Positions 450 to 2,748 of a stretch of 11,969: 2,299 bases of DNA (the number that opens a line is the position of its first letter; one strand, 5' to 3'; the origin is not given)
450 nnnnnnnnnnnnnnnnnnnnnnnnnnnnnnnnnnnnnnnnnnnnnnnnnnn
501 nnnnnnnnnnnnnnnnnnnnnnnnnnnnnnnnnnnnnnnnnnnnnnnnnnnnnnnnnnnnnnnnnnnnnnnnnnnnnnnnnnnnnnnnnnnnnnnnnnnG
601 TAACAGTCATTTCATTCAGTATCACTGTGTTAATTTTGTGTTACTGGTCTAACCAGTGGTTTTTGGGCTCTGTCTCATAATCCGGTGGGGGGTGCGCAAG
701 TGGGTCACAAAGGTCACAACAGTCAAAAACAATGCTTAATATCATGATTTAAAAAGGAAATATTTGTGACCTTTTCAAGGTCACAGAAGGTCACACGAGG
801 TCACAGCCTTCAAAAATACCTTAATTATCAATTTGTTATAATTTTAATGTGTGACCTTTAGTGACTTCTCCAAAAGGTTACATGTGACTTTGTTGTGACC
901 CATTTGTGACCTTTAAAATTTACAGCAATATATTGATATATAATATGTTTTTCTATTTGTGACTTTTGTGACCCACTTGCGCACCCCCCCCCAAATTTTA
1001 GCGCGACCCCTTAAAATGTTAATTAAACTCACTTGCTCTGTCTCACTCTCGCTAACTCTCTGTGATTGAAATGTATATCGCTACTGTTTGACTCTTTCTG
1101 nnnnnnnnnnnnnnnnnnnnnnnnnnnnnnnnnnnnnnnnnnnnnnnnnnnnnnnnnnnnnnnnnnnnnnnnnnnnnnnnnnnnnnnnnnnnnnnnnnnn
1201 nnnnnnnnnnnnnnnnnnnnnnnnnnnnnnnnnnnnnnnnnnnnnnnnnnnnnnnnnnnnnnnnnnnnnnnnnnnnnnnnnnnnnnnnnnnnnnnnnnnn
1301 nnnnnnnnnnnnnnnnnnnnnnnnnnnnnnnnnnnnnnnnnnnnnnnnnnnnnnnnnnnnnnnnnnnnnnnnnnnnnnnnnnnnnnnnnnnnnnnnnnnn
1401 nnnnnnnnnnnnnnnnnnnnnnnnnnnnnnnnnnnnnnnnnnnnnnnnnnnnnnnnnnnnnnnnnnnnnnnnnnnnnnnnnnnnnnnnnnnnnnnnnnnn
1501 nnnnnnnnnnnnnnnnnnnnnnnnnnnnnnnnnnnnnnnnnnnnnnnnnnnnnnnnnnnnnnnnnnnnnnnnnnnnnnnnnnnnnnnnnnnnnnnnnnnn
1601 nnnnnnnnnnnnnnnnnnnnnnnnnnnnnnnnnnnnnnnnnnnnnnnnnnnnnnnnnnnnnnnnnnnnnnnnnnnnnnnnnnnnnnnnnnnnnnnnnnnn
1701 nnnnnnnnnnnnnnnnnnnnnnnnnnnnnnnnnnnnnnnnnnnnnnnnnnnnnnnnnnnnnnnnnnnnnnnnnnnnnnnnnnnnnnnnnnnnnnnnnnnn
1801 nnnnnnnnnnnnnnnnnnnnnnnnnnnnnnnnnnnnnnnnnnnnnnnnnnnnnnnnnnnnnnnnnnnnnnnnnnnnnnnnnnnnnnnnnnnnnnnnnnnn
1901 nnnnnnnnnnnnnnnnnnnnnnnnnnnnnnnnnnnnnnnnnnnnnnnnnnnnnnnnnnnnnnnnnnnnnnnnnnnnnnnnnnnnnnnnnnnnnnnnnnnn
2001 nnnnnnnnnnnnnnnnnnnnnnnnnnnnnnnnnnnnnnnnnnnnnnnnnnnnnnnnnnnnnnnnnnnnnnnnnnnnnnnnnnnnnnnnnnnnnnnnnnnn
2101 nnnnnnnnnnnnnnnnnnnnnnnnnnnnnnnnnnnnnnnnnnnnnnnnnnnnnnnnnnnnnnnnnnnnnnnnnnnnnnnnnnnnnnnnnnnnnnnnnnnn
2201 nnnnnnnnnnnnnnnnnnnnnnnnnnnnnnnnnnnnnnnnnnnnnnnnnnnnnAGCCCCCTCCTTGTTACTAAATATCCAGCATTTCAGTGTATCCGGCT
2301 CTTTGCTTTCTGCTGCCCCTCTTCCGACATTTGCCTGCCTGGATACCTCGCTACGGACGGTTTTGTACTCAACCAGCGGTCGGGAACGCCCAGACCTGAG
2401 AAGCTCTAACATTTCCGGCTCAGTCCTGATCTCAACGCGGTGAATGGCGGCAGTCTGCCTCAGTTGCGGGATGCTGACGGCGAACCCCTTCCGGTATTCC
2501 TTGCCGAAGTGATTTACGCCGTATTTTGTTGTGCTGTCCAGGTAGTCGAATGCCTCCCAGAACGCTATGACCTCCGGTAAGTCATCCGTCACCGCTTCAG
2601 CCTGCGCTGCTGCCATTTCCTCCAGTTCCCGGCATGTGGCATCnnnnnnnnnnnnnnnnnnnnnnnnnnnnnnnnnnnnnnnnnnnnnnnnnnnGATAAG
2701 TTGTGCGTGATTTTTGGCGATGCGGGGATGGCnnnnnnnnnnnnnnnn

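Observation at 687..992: Dense GGTCACA iteron array in dyad arrangement: putative ori/crr-like site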

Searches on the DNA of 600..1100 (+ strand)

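Call 8: search_dna_similar(query=window:600-1100:+, collection=ecoli_genomes, mode=near, max_rows=25)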
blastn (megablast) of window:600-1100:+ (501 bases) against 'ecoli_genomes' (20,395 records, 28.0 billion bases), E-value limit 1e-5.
Records with a match: 6; places in all: 6; records where one place covers at least 80% of the query: 6.
Genomes with a match: 6 of 5426; with a place that covers at least 80% of the query: 6. Places per genome that has any: lowest 1, median 1, highest 1. On chromosomes: 6 places; on plasmids: 0.
Best place of each record, by identity: 90-95% 1; 60-80% 5.
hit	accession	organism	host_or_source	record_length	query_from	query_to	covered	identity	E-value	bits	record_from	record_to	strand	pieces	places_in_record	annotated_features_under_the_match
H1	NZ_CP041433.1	Escherichia coli strain STEC313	Raw beef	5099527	27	501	95%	92.6%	0e+0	684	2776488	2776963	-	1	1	none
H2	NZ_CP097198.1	Escherichia coli strain 2-1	pig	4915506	32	501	94%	75.5%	6e-53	217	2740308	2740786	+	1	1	none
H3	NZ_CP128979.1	Escherichia coli strain TUM1881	missing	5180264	34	501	93%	75.7%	2e-52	215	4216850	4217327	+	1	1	none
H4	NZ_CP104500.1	Escherichia coli strain E9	Poultry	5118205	34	501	93%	75.7%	2e-52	215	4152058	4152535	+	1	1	none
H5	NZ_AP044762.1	Escherichia coli strain TK3046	calf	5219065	34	501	93%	75.6%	2e-52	215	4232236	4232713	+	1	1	none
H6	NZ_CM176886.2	Escherichia coli strain YC21-F17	-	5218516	34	501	93%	75.6%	2e-52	215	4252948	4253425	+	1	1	none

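Call 9: search_dna_similar(query=window:600-1100:+, collection=phages, mode=distant, max_rows=20)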
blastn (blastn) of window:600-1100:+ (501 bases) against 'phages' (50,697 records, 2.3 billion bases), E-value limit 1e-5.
No match.

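Call 10: search_dna_similar(query=window:600-1100:+, collection=plasmids, mode=distant, max_rows=20)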
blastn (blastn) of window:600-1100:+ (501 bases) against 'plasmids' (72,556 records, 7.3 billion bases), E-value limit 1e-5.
No match.

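Call 11: get_annotated_region(hit=H1, flank=12000)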
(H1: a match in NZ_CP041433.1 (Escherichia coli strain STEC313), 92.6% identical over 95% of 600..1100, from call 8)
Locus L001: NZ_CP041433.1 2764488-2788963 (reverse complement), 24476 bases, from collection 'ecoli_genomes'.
description: Escherichia coli strain STEC313 chromosome, complete genome
organism: Escherichia coli strain STEC313 (NCBI taxid 562)
replicon: chromosome; assembly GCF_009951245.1
host: -; source: Raw beef; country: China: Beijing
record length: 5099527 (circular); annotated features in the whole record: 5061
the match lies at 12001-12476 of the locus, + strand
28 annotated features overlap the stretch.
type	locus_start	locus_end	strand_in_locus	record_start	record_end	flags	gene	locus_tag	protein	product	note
CDS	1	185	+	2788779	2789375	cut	-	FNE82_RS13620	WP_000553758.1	fimbrial-like protein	-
CDS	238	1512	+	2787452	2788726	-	-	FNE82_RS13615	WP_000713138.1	fimbrial-like adhesin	-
CDS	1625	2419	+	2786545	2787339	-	panB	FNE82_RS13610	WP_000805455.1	3-methyl-2-oxobutanoate hydroxymethyltransferase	-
CDS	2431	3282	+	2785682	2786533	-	panC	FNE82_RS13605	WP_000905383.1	pantoate--beta-alanine ligase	-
CDS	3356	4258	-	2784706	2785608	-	rpnC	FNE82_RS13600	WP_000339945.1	recombination-promoting nuclease RpnC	-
CDS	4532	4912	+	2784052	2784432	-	panD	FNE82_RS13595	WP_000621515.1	aspartate 1-decarboxylase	-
CDS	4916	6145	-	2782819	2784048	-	yadE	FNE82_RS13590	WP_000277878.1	polysaccharide deacetylase family protein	-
CDS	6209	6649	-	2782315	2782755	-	yadI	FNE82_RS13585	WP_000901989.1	PTS sugar transporter subunit IIA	-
CDS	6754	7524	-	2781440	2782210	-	yadH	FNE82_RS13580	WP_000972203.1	ABC transporter permease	-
CDS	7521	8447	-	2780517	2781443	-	yadG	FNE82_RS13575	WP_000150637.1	ABC transporter ATP-binding protein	-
CDS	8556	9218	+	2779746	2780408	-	can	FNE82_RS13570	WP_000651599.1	carbonate dehydratase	-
CDS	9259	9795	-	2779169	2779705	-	hpt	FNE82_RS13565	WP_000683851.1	hypoxanthine phosphoribosyltransferase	-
CDS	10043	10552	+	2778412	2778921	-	-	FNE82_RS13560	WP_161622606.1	hypothetical protein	-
CDS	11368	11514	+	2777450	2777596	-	-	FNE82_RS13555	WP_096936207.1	Hok/Gef family protein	-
CDS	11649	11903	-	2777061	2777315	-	-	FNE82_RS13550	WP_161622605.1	ogr/Delta-like zinc finger family protein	-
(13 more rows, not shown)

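Call 12: get_annotated_region(hit=H2, flank=12000)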
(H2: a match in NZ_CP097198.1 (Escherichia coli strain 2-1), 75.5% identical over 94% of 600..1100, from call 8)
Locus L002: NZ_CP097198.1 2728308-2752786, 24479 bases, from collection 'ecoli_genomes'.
description: Escherichia coli strain 2-1 chromosome, complete genome
organism: Escherichia coli strain 2-1 (NCBI taxid 562)
replicon: chromosome; assembly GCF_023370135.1
host: pig; source: -; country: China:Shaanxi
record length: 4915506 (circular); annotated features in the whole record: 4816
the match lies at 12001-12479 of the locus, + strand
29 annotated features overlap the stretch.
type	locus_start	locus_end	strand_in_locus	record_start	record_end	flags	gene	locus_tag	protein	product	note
CDS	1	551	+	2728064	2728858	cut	panB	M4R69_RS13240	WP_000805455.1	3-methyl-2-oxobutanoate hydroxymethyltransferase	-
CDS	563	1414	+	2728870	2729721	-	panC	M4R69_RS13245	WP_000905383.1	pantoate--beta-alanine ligase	-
CDS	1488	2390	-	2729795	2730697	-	rpnC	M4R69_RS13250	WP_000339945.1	recombination-promoting nuclease RpnC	-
CDS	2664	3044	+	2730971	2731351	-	panD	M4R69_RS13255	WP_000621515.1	aspartate 1-decarboxylase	-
CDS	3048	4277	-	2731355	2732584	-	yadE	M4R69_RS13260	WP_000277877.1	polysaccharide deacetylase family protein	-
CDS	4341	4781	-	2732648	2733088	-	yadI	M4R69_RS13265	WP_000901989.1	PTS sugar transporter subunit IIA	-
CDS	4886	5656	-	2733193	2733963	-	yadH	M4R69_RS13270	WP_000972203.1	ABC transporter permease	-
CDS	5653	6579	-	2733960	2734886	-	yadG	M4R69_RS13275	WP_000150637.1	ABC transporter ATP-binding protein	-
CDS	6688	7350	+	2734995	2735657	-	can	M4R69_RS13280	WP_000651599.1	carbonate dehydratase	-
CDS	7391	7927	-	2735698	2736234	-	hpt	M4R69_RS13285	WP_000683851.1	hypoxanthine phosphoribosyltransferase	-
CDS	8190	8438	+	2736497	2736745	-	-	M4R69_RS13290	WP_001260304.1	AbrB/MazE/SpoVT family DNA-binding domain-containing protein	-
CDS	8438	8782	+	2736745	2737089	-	-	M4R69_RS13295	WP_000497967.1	type II toxin-antitoxin system PemK/MazF family toxin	-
CDS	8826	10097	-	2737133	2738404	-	-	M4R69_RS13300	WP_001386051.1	P2 family phage major capsid protein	-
CDS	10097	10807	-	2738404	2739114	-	-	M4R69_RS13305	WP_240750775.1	hypothetical protein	-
CDS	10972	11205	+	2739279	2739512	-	-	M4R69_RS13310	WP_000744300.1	hypothetical protein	-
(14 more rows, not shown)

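Call 13: get_annotated_region(hit=H3, flank=12000)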
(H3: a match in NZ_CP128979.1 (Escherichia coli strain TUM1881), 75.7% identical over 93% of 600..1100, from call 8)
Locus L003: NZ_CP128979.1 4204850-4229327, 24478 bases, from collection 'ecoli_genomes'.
description: Escherichia coli strain TUM1881 chromosome, complete genome
organism: Escherichia coli strain TUM1881 (NCBI taxid 562)
replicon: chromosome; assembly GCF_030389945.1
host: missing; source: missing; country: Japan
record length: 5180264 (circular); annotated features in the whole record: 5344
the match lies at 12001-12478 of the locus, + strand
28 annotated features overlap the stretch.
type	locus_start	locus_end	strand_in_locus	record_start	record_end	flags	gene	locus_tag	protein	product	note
CDS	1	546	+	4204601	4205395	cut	panB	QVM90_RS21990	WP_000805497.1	3-methyl-2-oxobutanoate hydroxymethyltransferase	-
CDS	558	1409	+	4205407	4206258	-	panC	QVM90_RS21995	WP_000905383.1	pantoate--beta-alanine ligase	-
CDS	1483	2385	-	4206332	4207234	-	rpnC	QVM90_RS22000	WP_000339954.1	recombination-promoting nuclease RpnC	-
CDS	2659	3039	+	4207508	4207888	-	panD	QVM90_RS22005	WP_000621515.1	aspartate 1-decarboxylase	-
CDS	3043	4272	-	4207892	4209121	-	yadE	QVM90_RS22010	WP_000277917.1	polysaccharide deacetylase family protein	-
CDS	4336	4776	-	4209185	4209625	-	yadI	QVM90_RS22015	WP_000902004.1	PTS sugar transporter subunit IIA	-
CDS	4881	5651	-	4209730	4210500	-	yadH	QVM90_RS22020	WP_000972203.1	ABC transporter permease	-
CDS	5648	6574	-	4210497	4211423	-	yadG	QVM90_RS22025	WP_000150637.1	ABC transporter ATP-binding protein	-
CDS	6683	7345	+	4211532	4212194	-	can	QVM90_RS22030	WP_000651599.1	carbonate dehydratase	-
CDS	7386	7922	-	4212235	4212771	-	hpt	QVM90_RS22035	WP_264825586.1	hypoxanthine phosphoribosyltransferase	-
CDS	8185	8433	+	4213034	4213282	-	-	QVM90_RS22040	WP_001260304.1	AbrB/MazE/SpoVT family DNA-binding domain-containing protein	-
CDS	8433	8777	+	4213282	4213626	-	-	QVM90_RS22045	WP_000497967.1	type II toxin-antitoxin system PemK/MazF family toxin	-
CDS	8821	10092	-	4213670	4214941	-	-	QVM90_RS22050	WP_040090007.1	P2 family phage major capsid protein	-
CDS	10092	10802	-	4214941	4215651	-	-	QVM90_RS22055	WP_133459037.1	hypothetical protein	-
CDS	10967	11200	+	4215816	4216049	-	-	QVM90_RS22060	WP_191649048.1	hypothetical protein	-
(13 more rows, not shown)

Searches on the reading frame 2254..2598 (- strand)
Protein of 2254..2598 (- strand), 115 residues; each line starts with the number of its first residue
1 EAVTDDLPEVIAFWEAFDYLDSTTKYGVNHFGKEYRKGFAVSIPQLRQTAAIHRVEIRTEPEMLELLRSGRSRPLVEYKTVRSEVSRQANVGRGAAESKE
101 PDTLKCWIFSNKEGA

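Call 83: predict_structure(alignment_id=A5)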
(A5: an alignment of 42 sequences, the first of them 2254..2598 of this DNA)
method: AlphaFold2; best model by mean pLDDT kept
length: 115 residues; sequences in the alignment: 42
mean_pLDDT: 92.8   pTM: 0.85
mean pLDDT of the five models: 92.8, 92.7, 92.6, 92.2, 91.9
residues with pLDDT >= 90: 100; 70-90: 8; 50-70: 3; < 50: 4
segments of 3 or more residues with pLDDT < 50: 1-3
pLDDT, mean of each block of 10 residues (from residue 1): 74 97 97 93 98 98 96 96 97 92 97 66
secondary structure, 60 per line:
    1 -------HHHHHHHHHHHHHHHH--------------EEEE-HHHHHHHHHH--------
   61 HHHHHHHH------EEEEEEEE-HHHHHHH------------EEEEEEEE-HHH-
elements in order: H8-23 E38-41 H43-52 H61-68 E75-82 H84-90 E103-110
